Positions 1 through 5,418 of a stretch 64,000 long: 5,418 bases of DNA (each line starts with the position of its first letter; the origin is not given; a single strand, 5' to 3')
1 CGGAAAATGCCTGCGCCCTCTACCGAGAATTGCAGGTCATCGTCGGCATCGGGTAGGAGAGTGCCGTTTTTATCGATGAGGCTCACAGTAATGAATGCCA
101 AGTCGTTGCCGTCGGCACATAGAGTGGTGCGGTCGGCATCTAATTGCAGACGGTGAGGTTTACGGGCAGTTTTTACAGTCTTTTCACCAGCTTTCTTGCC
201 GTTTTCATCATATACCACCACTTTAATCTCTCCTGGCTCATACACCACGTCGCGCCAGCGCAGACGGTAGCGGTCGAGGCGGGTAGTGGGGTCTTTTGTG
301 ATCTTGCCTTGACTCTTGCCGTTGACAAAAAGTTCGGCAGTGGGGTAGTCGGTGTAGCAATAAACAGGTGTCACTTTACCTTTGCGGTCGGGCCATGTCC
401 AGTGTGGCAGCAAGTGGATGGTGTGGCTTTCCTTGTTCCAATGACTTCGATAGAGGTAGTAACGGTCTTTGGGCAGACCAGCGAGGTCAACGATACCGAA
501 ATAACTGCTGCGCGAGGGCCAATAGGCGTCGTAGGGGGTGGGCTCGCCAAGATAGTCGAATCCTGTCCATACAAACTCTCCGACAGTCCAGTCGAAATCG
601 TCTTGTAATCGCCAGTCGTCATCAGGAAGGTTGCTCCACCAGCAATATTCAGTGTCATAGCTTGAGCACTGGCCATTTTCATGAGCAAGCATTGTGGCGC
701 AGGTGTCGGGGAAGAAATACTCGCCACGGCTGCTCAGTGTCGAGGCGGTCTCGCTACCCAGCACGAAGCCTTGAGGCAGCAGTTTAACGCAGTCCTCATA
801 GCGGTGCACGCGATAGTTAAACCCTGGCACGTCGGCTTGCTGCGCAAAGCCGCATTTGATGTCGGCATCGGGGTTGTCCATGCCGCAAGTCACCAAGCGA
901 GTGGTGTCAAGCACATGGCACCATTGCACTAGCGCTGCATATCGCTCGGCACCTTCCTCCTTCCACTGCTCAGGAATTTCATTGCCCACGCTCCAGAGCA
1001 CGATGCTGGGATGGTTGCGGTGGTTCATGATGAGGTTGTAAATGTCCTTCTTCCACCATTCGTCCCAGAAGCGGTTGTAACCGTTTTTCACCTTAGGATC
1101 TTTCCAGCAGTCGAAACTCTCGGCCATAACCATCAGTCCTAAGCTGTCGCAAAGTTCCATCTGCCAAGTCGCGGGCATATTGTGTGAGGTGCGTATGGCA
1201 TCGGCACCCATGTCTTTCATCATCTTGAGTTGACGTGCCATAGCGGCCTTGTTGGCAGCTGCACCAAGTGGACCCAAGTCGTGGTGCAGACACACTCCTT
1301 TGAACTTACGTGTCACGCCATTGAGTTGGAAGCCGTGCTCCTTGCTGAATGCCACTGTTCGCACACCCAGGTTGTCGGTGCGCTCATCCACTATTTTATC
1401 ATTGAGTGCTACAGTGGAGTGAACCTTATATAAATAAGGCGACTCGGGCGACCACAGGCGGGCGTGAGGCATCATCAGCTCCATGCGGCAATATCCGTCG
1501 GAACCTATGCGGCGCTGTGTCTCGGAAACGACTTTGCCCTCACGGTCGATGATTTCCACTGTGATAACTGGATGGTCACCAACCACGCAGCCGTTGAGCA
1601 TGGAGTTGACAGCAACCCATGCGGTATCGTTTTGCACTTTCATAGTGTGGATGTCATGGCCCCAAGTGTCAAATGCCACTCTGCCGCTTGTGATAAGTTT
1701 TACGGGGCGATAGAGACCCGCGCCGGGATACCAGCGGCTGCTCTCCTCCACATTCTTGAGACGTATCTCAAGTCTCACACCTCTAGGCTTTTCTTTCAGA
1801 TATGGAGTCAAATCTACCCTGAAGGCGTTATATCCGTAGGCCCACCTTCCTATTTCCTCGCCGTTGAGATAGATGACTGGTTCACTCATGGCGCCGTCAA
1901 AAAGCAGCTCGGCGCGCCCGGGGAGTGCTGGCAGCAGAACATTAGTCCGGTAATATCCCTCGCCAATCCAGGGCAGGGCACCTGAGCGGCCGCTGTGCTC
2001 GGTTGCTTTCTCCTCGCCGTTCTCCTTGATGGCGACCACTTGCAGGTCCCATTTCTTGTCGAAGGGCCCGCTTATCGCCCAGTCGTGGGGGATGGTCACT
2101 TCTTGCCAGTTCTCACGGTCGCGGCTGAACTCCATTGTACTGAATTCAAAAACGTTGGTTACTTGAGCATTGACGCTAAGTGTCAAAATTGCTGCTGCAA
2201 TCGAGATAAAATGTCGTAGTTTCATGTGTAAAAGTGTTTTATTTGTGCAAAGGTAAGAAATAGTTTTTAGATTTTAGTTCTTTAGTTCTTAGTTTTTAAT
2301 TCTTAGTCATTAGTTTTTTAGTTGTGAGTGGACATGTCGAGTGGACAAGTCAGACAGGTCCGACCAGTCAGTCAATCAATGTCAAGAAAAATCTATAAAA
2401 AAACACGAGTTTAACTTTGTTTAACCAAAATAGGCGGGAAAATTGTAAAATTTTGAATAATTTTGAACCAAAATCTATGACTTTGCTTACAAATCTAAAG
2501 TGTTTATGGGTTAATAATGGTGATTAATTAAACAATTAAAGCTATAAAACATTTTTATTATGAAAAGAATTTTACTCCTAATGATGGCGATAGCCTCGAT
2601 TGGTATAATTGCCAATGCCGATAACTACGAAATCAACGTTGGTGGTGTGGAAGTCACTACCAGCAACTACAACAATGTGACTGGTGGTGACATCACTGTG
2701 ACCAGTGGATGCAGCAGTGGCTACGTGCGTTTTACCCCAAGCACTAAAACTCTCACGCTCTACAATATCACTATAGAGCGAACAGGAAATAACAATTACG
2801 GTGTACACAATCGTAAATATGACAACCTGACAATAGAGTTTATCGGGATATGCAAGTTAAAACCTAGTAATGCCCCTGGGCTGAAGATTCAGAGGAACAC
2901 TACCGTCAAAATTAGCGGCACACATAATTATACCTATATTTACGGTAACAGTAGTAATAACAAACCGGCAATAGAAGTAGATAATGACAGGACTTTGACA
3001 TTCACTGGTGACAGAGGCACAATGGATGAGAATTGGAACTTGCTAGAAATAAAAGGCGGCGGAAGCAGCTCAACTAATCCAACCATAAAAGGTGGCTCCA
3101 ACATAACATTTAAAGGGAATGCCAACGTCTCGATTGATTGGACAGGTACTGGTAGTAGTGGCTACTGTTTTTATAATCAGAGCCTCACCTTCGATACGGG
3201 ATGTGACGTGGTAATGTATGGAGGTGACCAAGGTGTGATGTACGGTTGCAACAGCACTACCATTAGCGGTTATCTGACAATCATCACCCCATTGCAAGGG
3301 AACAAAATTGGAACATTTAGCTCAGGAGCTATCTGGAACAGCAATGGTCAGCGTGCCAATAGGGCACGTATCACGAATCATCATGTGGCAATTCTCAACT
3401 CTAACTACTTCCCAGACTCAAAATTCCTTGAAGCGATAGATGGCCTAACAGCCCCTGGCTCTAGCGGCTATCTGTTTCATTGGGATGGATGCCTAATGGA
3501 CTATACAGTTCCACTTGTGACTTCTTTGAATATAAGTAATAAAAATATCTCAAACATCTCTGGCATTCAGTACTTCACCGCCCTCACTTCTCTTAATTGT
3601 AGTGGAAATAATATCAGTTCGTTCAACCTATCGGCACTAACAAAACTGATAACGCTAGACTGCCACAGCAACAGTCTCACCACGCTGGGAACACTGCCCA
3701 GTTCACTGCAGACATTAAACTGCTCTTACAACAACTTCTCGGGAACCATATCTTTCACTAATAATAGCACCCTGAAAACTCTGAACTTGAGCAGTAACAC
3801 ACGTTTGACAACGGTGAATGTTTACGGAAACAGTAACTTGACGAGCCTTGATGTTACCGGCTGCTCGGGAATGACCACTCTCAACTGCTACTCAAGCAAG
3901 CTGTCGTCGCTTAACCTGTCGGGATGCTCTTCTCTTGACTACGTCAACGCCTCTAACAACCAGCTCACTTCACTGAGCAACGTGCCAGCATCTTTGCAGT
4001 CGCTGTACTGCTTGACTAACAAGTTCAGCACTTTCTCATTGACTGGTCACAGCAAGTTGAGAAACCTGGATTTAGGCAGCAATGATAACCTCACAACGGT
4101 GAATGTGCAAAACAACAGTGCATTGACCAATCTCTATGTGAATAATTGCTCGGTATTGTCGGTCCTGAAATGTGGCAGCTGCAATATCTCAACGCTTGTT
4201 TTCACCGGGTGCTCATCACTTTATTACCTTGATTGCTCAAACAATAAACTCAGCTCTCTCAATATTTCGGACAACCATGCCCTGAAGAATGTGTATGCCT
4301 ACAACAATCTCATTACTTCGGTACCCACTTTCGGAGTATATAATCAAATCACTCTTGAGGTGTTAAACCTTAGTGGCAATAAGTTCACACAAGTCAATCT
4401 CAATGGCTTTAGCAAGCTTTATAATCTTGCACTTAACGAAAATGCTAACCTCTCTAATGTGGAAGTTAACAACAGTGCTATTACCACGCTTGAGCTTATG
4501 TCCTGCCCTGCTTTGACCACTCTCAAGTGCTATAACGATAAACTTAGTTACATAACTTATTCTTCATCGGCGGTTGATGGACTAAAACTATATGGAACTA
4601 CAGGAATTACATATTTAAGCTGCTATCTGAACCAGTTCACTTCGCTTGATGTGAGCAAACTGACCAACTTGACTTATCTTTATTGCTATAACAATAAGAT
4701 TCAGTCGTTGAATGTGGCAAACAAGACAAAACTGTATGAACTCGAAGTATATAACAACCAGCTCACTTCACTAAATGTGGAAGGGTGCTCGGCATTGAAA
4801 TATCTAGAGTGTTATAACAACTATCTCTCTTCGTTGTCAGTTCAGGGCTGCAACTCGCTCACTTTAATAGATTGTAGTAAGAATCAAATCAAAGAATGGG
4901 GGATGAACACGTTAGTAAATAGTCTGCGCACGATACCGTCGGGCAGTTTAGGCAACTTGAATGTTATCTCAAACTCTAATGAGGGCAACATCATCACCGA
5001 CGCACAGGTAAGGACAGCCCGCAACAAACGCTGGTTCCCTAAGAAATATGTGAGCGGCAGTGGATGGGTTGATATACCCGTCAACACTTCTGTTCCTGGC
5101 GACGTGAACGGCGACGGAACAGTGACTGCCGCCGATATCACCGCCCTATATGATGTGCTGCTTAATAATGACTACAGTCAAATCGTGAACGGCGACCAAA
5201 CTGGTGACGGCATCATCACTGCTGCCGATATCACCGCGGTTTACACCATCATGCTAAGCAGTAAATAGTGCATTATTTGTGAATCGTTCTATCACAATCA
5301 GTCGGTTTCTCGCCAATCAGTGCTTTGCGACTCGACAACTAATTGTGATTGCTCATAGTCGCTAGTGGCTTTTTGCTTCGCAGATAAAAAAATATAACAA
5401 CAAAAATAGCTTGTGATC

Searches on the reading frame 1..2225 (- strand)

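Call 49: search_protein_families(library=pfam, proteins=[window:1-2225:-])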
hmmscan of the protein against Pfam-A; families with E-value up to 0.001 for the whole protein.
window:1-2225:- (741 aa): 6 families
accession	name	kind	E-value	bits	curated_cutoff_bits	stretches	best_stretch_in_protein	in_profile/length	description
PF02836.23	Glyco_hydro_2_C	-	7.9e-24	84.8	21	1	296-451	5-164/302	Glycosyl hydrolases family 2, TIM barrel domain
PF16355.11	DUF4982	-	2.2e-23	82.4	23.9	1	616-678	1-59/61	Domain of unknown function (DUF4982)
PF18565.7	Glyco_hydro2_C5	-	3.3e-16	59.5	32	1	693-739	1-47/103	Glycoside hydrolase family 2 C-terminal domain 5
PF00703.27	Glyco_hydro_2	-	3.3e-09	37.9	23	1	219-289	36-109/109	Glycosyl hydrolases family 2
PF02837.24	Glyco_hydro_2_N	-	1.7e-08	35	28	1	38-179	21-167/169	Glycosyl hydrolases family 2, sugar binding domain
PF22820.2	TcaA_3rd_4th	-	0.00024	21.4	27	0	621-645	5-29/73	TcaA protein 3rd/4th domain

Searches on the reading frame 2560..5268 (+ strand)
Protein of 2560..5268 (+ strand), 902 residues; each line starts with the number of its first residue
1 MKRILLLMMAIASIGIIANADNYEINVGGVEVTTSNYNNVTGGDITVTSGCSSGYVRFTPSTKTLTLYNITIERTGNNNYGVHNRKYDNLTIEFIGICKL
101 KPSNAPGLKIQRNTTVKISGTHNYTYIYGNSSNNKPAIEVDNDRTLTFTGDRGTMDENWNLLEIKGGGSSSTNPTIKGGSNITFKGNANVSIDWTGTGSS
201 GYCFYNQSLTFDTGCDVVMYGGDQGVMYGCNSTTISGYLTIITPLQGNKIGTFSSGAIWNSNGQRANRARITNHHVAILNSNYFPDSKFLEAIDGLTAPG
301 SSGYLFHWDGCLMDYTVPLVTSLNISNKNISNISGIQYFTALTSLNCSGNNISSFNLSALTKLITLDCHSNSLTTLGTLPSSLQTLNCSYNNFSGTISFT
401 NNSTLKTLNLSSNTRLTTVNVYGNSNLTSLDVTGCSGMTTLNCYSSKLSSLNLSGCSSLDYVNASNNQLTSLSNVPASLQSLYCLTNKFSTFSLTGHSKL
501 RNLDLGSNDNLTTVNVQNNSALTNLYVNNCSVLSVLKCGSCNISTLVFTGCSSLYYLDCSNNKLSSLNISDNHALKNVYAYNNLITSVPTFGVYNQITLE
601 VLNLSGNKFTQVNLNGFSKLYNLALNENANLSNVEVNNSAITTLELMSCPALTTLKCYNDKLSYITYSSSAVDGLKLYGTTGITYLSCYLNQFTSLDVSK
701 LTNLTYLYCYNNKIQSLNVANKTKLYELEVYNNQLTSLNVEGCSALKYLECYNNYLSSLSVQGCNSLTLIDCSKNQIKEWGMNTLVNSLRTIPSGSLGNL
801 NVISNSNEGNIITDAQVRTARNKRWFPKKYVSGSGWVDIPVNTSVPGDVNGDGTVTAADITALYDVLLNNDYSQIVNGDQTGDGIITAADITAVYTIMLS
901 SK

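Call 7: search_protein_families(library=pfam, proteins=[window:2560-5268:+])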
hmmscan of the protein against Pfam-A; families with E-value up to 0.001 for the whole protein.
window:2560-5268:+ (902 aa): 5 families
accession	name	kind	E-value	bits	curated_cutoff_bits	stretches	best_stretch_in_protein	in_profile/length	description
PF12799.13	LRR_4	-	7.2e-27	93.2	27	2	683-718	3-40/44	Leucine Rich repeats (2 copies)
PF23952.1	LRR_EndoS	-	2.4e-11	44.3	27.9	0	322-431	27-112/116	Endo-beta-N-acetylglucosaminidase EndoS LRR domain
PF23622.1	LRR_At1g61320_AtMIF1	-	2.8e-10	40.6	26.9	0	499-590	118-208/384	At1g61320/AtMIF1, LRR domain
PF13855.12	LRR_8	-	7.6e-10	38.8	27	0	581-623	9-51/61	Leucine rich repeat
PF00404.24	Dockerin_1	-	6.7e-07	29.9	22.9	1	846-894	1-52/57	Dockerin type I domain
